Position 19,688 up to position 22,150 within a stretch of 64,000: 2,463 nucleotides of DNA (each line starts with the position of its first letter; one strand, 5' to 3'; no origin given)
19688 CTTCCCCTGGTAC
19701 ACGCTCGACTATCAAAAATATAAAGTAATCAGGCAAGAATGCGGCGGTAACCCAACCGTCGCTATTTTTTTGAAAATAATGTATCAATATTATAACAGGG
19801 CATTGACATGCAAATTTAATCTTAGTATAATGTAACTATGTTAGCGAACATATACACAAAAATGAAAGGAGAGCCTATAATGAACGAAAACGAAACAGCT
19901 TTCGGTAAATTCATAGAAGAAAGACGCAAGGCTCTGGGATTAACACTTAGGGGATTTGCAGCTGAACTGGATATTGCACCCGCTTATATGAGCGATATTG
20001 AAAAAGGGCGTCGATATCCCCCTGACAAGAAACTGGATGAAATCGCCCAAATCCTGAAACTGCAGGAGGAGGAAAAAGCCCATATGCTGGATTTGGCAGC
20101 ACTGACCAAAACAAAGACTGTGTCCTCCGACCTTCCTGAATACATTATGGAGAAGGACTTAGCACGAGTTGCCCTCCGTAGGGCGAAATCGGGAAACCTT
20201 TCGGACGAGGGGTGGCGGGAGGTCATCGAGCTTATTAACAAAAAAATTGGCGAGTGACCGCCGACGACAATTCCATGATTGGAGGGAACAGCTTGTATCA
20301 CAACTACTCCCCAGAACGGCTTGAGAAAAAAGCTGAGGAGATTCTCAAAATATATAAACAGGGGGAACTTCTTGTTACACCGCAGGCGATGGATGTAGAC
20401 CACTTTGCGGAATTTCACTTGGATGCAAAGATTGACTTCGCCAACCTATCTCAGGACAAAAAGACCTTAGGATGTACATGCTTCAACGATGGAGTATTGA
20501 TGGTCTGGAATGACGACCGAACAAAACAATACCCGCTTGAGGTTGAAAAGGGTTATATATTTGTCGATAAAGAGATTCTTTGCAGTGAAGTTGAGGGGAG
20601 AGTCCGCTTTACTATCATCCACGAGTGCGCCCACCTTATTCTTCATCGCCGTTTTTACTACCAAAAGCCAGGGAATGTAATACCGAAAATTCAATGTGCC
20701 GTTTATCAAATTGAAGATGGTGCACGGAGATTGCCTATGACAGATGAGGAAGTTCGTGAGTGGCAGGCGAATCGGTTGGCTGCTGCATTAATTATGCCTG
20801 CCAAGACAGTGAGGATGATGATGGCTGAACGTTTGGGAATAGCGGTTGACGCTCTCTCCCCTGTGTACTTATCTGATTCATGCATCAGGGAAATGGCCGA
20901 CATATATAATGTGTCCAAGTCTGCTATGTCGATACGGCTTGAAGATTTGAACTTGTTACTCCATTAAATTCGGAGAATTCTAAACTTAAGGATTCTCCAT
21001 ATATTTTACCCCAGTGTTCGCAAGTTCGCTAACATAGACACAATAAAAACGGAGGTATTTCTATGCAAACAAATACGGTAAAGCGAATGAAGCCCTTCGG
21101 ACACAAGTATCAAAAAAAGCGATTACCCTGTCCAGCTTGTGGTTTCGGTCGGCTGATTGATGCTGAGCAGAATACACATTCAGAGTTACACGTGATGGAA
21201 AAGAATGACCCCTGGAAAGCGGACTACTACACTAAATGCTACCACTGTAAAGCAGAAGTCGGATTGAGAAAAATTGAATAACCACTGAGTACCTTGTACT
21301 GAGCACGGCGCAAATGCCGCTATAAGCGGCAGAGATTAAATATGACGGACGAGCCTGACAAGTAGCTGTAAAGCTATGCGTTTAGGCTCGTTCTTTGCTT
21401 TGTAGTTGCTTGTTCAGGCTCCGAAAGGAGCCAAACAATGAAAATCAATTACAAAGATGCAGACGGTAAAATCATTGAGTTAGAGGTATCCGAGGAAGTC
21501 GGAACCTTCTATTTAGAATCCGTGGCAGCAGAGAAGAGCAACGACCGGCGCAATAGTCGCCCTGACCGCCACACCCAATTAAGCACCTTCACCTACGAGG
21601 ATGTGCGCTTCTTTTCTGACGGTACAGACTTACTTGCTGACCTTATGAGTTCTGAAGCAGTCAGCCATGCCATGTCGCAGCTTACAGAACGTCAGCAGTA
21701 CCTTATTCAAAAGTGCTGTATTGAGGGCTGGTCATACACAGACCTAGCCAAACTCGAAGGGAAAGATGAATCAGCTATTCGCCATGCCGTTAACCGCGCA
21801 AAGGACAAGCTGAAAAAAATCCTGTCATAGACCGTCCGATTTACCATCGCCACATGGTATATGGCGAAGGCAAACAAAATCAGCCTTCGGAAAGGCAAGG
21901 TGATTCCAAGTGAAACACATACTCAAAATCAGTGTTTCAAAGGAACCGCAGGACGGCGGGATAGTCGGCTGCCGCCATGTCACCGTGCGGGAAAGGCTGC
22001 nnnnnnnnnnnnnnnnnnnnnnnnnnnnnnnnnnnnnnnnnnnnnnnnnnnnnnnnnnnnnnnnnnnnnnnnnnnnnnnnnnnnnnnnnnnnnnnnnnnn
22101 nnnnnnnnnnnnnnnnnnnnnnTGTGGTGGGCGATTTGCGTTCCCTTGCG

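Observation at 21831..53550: Conserved ~65-nt intergenic element with a hairpin that occludes the Shine-Dalgarno sequence, present three times in prophage B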

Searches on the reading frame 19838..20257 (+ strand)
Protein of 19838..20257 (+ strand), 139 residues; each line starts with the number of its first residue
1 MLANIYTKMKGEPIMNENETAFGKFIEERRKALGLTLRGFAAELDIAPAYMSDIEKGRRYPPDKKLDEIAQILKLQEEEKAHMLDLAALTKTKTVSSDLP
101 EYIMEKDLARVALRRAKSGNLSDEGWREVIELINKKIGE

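Call 9: search_protein_families(library=pfam, proteins=[window:19838-20257:+], max_evalue=0.01)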
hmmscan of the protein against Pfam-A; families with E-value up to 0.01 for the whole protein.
window:19838-20257:+ (139 aa): 4 families
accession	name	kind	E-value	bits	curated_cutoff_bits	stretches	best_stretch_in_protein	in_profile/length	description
PF13560.12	HTH_31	-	8.5e-10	39.2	27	1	21-82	1-63/64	Helix-turn-helix domain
PF01381.28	HTH_3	-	2.6e-09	37.4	23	1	26-79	1-54/55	Helix-turn-helix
PF12844.13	HTH_19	-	4.6e-07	30.1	30.2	1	23-79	1-57/64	Helix-turn-helix domain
PF13413.12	HTH_25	-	0.0032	17.7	24.6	0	27-58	3-34/62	Helix-turn-helix domain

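Call 32: search_protein_families(library=ncbifam, proteins=[window:19838-20257:+], max_evalue=0.01)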
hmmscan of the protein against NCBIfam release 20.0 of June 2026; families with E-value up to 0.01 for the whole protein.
window:19838-20257:+ (139 aa): 5 families
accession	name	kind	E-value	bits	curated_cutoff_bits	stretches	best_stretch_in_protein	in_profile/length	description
TIGR03070.1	couple_hipB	subfamily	1.3e-05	25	71.65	1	21-73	2-51/58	type II toxin-antitoxin system Y4mF family antitoxin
NF007257.0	PRK09706.1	subfamily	0.00012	21.9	101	1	18-74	2-58/135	transcriptional repressor DicA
TIGR02147.1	Fsuc_second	paralog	0.0027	17.2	50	1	27-97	19-91/272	TIGR02147 family protein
TIGR00270.2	TIGR00270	equivalog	0.0061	16.4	110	1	21-81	75-135/159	multiprotein bridging factor aMBF1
NF041677.1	trans_regClgR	equivalog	0.0063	16.6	170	1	22-74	9-61/113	transcriptional regulator ClgR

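Call 33: search_protein_families(library=phrogs, proteins=[window:19838-20257:+], max_evalue=0.001)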
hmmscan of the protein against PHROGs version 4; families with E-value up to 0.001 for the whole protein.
window:19838-20257:+ (139 aa): 9 families
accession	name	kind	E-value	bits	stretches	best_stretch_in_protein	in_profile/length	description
phrog_8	-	transcription regulation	1.1e-10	42.5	1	17-132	158-255/346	transcriptional regulator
phrog_4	-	transcription regulation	6.9e-10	39.4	1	8-79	115-190/400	transcriptional repressor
phrog_2967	-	transcription regulation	2.2e-08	34.9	1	18-78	7-67/225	transcriptional regulator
phrog_3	-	transcription regulation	1.1e-07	33.1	1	8-79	75-141/430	transcriptional repressor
phrog_1468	-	transcription regulation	1.2e-07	32.3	1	15-81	1-66/67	transcriptional repressor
phrog_955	-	DNA, RNA and nucleotide metabolism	1.5e-06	29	1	9-116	12-118/142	HTH DNA binding protein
phrog_7241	-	transcription regulation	1.9e-05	25.7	1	27-78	67-118/122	transcriptional regulator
phrog_638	-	transcription regulation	5.5e-05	24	1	38-80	21-63/145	transcriptional regulator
phrog_2439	-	transcription regulation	0.00034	20.6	1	17-77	3-63/367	transcriptional regulator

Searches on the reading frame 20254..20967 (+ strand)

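Call 9: search_protein_families(library=pfam, proteins=[window:20254-20967:+], max_evalue=0.01)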
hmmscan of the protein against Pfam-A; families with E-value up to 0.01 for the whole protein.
window:20254-20967:+ (237 aa): 1 family
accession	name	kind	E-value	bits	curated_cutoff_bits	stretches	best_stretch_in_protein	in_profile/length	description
PF06114.19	Peptidase_M78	-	1.8e-10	41.2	22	1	114-229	39-122/123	IrrE N-terminal-like domain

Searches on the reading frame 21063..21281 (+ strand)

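Call 9: search_protein_families(library=pfam, proteins=[window:21063-21281:+], max_evalue=0.01)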
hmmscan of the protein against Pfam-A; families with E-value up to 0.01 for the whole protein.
window:21063-21281:+ (72 aa): 1 family
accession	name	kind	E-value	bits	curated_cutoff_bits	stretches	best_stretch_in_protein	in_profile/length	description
PF14354.12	Lar_restr_allev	-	0.0011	19.6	28.6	1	21-66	4-35/58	Restriction alleviation protein Lar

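Call 32: search_protein_families(library=ncbifam, proteins=[window:21063-21281:+], max_evalue=0.01)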
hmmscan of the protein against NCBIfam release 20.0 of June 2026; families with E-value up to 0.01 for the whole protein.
window:21063-21281:+ (72 aa): 0 families

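Call 33: search_protein_families(library=phrogs, proteins=[window:21063-21281:+], max_evalue=0.001)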
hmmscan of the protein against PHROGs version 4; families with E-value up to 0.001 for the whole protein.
window:21063-21281:+ (72 aa): 0 families

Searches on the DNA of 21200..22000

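Call 57: search_rna_families(source=window, start=21200, end=22000, threshold=evalue, max_evalue=5)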
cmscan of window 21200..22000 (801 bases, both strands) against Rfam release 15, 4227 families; matches with E-value up to 5: 2.
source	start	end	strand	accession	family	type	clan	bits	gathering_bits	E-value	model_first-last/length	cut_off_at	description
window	21200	21228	+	RF02534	Noro_CRE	Cis-reg;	-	17.3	35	0.52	24-52/52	5'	Norovirus cis-acting replication element (CRE)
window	21417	21432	-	RF00032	Histone3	Cis-reg;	-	15.2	34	0.62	6-21/46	no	Histone 3' UTR stem-loop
